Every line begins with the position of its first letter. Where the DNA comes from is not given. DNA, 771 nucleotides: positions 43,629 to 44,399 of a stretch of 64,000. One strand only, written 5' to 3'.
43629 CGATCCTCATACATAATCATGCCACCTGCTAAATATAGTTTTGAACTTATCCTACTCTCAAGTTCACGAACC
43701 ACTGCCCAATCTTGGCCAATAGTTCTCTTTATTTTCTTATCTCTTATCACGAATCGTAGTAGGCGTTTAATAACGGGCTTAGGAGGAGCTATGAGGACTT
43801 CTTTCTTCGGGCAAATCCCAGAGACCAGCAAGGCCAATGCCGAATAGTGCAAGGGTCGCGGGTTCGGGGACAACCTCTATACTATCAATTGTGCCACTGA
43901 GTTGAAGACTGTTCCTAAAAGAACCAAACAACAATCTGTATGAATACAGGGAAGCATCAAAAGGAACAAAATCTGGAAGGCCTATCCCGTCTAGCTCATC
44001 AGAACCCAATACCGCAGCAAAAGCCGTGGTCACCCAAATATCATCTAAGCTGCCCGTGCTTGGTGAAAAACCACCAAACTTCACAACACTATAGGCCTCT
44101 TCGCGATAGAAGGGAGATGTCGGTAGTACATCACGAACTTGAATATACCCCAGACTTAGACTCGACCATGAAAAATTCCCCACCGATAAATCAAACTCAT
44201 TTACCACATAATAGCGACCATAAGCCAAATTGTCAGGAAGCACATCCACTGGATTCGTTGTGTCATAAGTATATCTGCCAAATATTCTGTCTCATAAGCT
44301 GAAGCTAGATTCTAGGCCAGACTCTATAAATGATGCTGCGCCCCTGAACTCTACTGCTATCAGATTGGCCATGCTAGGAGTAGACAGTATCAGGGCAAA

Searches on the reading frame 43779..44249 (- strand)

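Call 24: search_protein_families(library=pfam, proteins=[window:43779-44249:-], max_evalue=0.01)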
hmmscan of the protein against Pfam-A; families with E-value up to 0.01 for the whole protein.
window:43779-44249:- (156 aa): 1 family
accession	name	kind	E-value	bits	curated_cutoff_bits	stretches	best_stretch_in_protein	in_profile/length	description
PF07589.16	PEP-CTERM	-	2.9e-06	27.6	20.7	1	127-144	2-20/24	PEP-CTERM motif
